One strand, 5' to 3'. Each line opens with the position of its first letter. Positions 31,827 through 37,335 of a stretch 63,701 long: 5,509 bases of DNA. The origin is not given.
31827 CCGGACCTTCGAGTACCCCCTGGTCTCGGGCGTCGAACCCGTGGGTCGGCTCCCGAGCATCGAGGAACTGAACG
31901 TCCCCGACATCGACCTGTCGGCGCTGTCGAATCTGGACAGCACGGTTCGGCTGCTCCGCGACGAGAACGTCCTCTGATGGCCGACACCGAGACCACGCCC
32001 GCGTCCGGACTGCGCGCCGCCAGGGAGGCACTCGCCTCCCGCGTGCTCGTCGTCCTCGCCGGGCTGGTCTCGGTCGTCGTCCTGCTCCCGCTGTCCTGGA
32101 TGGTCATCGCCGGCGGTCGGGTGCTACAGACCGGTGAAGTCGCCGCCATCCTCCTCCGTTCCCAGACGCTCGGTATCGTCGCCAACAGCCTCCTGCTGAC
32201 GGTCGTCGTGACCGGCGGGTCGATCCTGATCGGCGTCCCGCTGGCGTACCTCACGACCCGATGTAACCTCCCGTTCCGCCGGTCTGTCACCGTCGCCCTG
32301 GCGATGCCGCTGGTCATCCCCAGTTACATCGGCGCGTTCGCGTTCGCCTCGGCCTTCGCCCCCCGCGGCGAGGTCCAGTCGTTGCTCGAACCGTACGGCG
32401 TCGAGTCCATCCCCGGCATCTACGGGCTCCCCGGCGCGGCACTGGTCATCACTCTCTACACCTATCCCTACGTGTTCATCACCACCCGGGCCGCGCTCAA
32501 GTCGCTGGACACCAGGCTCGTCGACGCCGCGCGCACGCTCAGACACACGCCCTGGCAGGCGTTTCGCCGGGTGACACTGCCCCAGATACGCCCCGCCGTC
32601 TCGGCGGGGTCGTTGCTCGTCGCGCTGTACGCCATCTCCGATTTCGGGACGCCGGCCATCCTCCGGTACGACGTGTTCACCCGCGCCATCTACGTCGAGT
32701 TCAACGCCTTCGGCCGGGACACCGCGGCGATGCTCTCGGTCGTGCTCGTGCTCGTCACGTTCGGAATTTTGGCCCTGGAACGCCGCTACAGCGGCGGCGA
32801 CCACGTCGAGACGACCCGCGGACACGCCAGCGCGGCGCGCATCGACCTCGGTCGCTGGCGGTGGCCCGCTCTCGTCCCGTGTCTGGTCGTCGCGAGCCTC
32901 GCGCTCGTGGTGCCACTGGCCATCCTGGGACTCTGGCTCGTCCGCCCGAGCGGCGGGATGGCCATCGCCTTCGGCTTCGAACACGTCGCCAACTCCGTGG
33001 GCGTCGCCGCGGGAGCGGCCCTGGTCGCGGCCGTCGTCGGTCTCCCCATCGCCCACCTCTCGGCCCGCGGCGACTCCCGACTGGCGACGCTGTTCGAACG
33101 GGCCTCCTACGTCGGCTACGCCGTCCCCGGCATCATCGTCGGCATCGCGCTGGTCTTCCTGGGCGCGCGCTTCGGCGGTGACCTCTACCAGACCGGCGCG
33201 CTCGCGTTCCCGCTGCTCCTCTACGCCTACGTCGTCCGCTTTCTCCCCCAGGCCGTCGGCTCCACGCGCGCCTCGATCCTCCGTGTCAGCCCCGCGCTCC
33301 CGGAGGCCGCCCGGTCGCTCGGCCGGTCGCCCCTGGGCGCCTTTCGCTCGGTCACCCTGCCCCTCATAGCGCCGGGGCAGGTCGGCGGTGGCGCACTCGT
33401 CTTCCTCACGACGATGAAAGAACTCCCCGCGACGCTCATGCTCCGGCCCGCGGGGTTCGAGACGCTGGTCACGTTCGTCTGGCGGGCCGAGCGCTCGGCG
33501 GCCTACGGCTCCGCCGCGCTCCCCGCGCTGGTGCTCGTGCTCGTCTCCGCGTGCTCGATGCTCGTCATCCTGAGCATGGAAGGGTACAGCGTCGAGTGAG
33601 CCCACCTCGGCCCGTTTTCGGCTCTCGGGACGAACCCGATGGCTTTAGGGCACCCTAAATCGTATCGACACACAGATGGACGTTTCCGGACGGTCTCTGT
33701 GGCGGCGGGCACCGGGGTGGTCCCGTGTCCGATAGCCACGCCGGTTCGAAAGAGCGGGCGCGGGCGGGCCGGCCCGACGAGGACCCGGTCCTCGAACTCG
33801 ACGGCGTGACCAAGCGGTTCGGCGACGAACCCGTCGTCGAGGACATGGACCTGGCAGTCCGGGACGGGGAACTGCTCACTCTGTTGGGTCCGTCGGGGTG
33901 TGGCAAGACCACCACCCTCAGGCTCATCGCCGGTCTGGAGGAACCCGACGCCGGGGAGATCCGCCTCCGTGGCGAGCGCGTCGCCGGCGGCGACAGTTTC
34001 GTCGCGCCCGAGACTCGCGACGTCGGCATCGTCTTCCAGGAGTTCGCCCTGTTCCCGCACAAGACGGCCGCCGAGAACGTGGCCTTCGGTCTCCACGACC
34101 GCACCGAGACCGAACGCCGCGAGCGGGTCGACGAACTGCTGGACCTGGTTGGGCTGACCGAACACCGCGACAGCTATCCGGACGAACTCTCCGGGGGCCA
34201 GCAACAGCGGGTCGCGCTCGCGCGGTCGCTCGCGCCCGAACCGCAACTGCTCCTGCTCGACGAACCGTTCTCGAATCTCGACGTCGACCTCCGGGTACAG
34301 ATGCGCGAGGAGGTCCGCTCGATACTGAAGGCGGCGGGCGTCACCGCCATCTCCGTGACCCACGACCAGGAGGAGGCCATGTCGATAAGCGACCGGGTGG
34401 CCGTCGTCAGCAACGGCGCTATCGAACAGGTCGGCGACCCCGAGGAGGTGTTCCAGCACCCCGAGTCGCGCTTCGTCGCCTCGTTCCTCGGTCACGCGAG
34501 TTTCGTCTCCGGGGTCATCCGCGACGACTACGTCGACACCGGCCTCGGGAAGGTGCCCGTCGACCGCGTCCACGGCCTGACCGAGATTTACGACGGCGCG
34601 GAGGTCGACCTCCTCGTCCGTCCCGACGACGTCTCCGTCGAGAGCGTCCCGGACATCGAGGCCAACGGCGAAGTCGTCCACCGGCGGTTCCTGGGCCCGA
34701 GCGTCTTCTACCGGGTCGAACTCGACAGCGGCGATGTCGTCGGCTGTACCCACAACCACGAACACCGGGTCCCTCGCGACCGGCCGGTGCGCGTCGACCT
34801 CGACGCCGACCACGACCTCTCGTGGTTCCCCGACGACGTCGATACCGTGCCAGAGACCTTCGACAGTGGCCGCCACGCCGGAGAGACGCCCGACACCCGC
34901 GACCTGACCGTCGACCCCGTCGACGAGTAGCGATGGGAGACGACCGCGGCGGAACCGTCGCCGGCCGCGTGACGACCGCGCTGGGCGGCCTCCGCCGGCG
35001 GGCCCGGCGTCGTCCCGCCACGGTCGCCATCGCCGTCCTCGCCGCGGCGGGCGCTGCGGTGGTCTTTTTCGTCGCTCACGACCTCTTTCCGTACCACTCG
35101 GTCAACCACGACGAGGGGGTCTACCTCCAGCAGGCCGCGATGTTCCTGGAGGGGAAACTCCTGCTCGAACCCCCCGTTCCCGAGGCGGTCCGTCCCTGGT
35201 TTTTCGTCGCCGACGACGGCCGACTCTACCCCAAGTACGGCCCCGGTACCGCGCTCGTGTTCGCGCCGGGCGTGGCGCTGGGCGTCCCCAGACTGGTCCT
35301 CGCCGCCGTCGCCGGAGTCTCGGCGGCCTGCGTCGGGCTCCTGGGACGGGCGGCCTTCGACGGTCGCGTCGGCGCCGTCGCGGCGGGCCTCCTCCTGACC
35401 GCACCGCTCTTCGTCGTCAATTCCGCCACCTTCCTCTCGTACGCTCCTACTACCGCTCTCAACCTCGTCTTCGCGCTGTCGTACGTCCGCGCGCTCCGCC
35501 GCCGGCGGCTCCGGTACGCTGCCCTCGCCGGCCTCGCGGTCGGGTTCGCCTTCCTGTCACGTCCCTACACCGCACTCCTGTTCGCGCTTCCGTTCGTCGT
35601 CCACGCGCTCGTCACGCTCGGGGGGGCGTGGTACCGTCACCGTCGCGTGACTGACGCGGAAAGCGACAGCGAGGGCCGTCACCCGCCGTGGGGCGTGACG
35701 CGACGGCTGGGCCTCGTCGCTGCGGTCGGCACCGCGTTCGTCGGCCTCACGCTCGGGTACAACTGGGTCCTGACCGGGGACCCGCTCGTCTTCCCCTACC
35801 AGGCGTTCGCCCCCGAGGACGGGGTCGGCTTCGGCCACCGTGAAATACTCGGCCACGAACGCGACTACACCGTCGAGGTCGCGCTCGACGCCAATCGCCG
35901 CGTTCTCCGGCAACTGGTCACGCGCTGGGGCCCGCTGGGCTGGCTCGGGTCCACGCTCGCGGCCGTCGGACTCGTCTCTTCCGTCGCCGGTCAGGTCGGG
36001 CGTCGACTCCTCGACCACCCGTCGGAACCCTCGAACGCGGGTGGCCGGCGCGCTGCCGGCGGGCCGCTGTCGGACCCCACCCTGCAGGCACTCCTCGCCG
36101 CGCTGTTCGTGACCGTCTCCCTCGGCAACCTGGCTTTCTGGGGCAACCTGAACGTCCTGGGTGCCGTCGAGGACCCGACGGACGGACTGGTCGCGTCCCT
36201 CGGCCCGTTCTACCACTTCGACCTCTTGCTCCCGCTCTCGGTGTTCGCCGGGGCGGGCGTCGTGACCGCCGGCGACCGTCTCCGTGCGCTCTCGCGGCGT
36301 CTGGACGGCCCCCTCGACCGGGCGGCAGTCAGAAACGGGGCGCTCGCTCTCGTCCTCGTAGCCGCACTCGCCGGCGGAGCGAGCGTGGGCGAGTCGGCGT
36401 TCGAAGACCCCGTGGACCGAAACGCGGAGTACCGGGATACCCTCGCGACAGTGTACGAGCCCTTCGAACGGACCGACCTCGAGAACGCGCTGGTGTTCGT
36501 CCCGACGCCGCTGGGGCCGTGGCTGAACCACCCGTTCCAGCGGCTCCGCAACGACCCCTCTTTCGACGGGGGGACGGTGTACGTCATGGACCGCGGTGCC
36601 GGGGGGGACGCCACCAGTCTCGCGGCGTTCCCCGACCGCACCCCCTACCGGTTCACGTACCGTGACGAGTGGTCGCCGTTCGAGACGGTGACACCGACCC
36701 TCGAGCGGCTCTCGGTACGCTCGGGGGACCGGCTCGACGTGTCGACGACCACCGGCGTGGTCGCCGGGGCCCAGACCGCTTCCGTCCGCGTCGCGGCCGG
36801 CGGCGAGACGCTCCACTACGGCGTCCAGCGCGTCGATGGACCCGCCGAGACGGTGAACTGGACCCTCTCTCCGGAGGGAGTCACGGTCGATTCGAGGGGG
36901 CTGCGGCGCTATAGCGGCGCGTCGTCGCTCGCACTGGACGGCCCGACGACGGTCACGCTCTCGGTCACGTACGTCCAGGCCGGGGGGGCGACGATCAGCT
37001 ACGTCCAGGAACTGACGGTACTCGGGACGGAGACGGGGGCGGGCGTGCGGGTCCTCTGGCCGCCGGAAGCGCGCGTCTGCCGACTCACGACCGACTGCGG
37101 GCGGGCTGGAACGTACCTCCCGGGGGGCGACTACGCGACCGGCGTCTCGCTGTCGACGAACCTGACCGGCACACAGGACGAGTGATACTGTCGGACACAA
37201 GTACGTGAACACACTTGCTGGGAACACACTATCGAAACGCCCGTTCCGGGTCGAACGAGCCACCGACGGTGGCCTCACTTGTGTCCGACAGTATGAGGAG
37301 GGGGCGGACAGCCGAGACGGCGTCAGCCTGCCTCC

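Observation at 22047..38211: Recurrent 16-bp palindrome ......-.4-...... at seven promoter-proximal sites: candidate operator of a local regulon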

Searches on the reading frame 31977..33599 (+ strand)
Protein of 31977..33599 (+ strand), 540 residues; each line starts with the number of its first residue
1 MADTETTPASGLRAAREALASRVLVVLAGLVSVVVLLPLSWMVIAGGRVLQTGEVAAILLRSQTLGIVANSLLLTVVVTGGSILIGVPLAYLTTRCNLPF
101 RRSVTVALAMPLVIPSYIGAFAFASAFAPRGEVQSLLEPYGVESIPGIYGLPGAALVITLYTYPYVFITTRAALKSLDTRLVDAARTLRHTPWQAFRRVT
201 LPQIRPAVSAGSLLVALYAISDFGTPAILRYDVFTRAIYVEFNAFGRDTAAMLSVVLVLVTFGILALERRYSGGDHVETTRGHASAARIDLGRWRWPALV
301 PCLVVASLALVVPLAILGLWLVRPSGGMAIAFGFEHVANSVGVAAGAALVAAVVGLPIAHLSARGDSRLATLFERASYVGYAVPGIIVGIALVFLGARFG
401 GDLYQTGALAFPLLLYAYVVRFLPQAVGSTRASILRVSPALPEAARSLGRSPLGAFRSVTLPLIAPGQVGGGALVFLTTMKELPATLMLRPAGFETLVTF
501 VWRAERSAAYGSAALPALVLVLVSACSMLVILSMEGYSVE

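Call 14: search_protein_families(library=pfam, proteins=[window:31977-33599:+], max_evalue=0.01)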
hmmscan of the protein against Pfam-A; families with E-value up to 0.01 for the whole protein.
window:31977-33599:+ (540 aa): 1 family
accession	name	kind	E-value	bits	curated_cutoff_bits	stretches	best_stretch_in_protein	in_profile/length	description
PF00528.27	BPD_transp_1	-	6.6e-25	88.4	26.4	2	83-265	2-170/184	Binding-protein-dependent transport system inner membrane component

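Call 49: search_protein_families(library=ncbifam, proteins=[window:31977-33599:+], max_evalue=0.001)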
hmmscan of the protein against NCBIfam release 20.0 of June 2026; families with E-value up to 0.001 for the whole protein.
window:31977-33599:+ (540 aa): 31 families (the best 25 are shown)
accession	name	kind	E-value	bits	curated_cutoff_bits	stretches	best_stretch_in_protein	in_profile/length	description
TIGR03262.1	PhnU2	equivalog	1.2e-33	116.5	593.25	1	24-531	13-529/546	putative 2-aminoethylphosphonate ABC transporter permease subunit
NF040839.1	tungstate_WtpB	equivalog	1.4e-33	116.6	340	2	23-269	5-245/251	tungstate ABC transporter permease WtpB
TIGR02141.1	modB_ABC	equivalog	5.2e-29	101.4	182.6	2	71-268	3-202/208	molybdate ABC transporter permease subunit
TIGR01581.1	Mo_ABC_porter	hypoth_equivalog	1.9e-28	99.5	210.3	2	52-265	7-223/225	ABC transporter permease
TIGR00969.1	3a0106s02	subfamily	5.5e-26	91.6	240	2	22-265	18-263/272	sulfate ABC transporter permease subunit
NF011624.0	PRK15050.1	equivalog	9.3e-24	84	247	2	16-271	20-285/297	2-aminoethylphosphonate ABC transporter permease subunit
NF006939.0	PRK09421.1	equivalog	2.1e-23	83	262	2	60-226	4-168/230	molybdate ABC transporter permease subunit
TIGR02139.1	permease_CysT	equivalog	1.6e-22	80.4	246.1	2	29-266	14-253/265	sulfate ABC transporter permease subunit CysT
TIGR03226.1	PhnU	equivalog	2.2e-22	79.9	283.45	2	16-272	37-304/311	2-aminoethylphosphonate ABC transporter permease subunit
NF007044.0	PRK09497.1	equivalog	8.9e-19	68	348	2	58-223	55-222/285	spermidine/putrescine ABC transporter permease PotB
NF008208.0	PRK10971.1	equivalog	5.9e-18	65.3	415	2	30-260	23-255/277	sulfate/thiosulfate ABC transporter permease CysT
NF007047.0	PRK09500.1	equivalog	2.5e-16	60.1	326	2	160-222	137-199/257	spermidine/putrescine ABC transporter permease PotC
NF008620.0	PRK11602.1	equivalog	2.2e-15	56.7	442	1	15-262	13-266/291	sulfate/thiosulfate ABC transporter permease CysW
NF007963.0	PRK10683.1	equivalog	8.1e-14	51.7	489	2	70-260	101-298/317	putrescine ABC transporter permease PotH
TIGR03255.1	PhnV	equivalog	9e-14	51.8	358.7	1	334-532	65-259/270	2-aminoethylphosphonate ABC transport system, membrane component PhnV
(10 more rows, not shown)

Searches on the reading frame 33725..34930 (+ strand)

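Call 14: search_protein_families(library=pfam, proteins=[window:33725-34930:+], max_evalue=0.01)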
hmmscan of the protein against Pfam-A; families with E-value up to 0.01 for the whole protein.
window:33725-34930:+ (401 aa): 5 families
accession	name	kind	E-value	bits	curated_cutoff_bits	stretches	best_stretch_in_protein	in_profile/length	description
PF00005.33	ABC_tran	-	1.5e-35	123.2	25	1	39-182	2-136/137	ABC transporter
PF08402.16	TOBE_2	-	1.1e-09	38.6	21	1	296-363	1-72/76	TOBE domain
PF13304.12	AAA_21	-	6.5e-06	26.9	27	0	155-215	238-300/304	AAA domain, putative AbiEii toxin, Type IV TA system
PF03215.21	Rad17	-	0.0027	18.1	23.8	1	42-69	39-66/186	Rad17 P-loop domain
PF13401.12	AAA_22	-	0.0038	18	27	1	48-180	5-92/130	AAA domain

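Call 49: search_protein_families(library=ncbifam, proteins=[window:33725-34930:+], max_evalue=0.001)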
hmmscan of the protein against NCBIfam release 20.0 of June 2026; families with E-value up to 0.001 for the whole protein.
window:33725-34930:+ (401 aa): 189 families (the best 25 are shown)
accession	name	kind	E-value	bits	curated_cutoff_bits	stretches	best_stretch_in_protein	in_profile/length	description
TIGR03265.1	PhnT2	equivalog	8e-101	337.8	457.7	1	21-335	3-314/353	putative 2-aminoethylphosphonate ABC transporter ATP-binding protein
NF006987.0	PRK09452.1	equivalog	3.5e-95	318.9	482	1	17-342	12-342/378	spermidine/putrescine ABC transporter ATP-binding protein PotA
TIGR01187.1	potA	subfamily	5.4e-91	305.1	355.6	1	53-347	1-302/325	polyamine ABC transporter ATP-binding protein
NF043075.1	MMSYN1_0197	equivalog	1.1e-87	294.2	550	1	22-338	2-311/341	spermidine/putrescine ABC transporter ATP-binding protein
NF008513.0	PRK11432.1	equivalog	4.2e-86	289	496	1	21-330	5-310/351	ferric ABC transporter ATP-binding protein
NF008653.0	PRK11650.1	subfamily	4.4e-84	282.6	432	1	23-370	4-349/357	sn-glycerol-3-phosphate ABC transporter ATP-binding protein UgpC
NF008621.0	PRK11607.1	equivalog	3e-83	279.7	613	1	19-358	16-361/377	putrescine ABC transporter ATP-binding subunit PotG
NF040933.2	ABC_arch_GlcV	equivalog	4.3e-82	275.9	450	1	25-311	5-294/357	glucose ABC transporter ATP-binding protein GlcV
TIGR00968.1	3a0106s01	subfamily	6.7e-82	274.6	342.75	1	25-259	3-235/237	sulfate ABC transporter ATP-binding protein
NF008105.0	PRK10851.1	equivalog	3.8e-79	266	502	1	23-309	3-286/362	sulfate/thiosulfate ABC transporter ATP-binding protein CysA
NF040840.2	tungstate_WtpC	equivalog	4.5e-74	249.8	440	1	24-306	3-279/347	tungstate ABC transporter ATP-binding protein WtpC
NF008233.0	PRK11000.1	equivalog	5.2e-72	242.7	568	1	24-332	5-317/369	maltose/maltodextrin ABC transporter ATP-binding protein MalK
TIGR03258.1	PhnT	equivalog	7.6e-70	235.7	499.15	1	24-362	10-350/359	2-aminoethylphosphonate ABC transport system ATP-binding subunit PhnT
TIGR01186.1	proV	subfamily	5.8e-69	232.9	326.6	1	33-262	4-237/363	betaine/proline/choline family ABC transporter ATP-binding protein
NF007027.0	PRK09493.1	equivalog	2.6e-57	194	379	1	23-258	2-239/240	glutamine ABC transporter ATP-binding protein GlnQ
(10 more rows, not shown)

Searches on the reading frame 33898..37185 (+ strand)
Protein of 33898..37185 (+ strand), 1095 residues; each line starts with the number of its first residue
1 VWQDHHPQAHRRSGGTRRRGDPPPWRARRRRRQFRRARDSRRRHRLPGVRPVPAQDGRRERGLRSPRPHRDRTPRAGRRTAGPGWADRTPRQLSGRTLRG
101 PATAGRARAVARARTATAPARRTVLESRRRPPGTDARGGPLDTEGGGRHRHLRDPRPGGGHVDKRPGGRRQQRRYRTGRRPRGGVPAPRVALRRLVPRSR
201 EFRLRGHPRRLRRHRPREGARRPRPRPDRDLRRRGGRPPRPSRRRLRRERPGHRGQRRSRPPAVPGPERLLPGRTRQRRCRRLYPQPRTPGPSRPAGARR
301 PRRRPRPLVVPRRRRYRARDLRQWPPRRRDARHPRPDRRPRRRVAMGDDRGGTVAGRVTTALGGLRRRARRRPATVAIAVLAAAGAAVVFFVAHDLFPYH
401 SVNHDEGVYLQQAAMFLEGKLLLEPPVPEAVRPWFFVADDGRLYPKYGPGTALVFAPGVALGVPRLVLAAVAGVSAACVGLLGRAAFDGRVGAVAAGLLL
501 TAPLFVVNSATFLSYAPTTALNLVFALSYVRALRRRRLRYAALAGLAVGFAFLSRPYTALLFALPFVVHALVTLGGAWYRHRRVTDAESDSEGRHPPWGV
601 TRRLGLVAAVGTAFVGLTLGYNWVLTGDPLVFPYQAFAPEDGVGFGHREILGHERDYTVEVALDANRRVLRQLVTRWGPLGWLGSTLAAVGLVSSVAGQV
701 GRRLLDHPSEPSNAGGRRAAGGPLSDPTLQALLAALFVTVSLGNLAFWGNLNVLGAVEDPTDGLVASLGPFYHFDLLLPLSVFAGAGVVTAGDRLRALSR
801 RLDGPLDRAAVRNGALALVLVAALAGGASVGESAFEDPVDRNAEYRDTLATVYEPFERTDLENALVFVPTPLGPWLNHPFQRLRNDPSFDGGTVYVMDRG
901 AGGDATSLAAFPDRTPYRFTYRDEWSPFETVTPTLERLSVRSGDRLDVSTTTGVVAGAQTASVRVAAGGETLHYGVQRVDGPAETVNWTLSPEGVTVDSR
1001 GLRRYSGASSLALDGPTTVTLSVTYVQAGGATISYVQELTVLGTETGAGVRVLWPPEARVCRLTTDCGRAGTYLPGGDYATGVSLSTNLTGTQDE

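Call 14: search_protein_families(library=pfam, proteins=[window:33898-37185:+], max_evalue=0.01)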
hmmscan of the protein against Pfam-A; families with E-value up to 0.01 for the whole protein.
window:33898-37185:+ (1095 aa): 2 families
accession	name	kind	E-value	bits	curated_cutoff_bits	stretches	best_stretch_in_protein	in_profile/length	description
PF25230.1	DUF7846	-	3.2e-46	157.8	26.3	1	864-1038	1-176/177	Domain of unknown function (DUF7846)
PF13231.12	PMT_2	-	9e-09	36.2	26.1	1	465-573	25-132/160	Dolichyl-phosphate-mannose-protein mannosyltransferase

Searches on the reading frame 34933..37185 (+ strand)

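Call 49: search_protein_families(library=ncbifam, proteins=[window:34933-37185:+], max_evalue=0.001)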
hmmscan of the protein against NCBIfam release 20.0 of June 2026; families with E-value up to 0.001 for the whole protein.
window:34933-37185:+ (750 aa): 1 family
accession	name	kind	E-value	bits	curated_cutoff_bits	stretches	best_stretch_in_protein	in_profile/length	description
NF047440.1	LA3751_2_3_fam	subfamily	2e-07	30.2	200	1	88-285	68-248/460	LA_3751/LA_3752 family putative glycosyltransferase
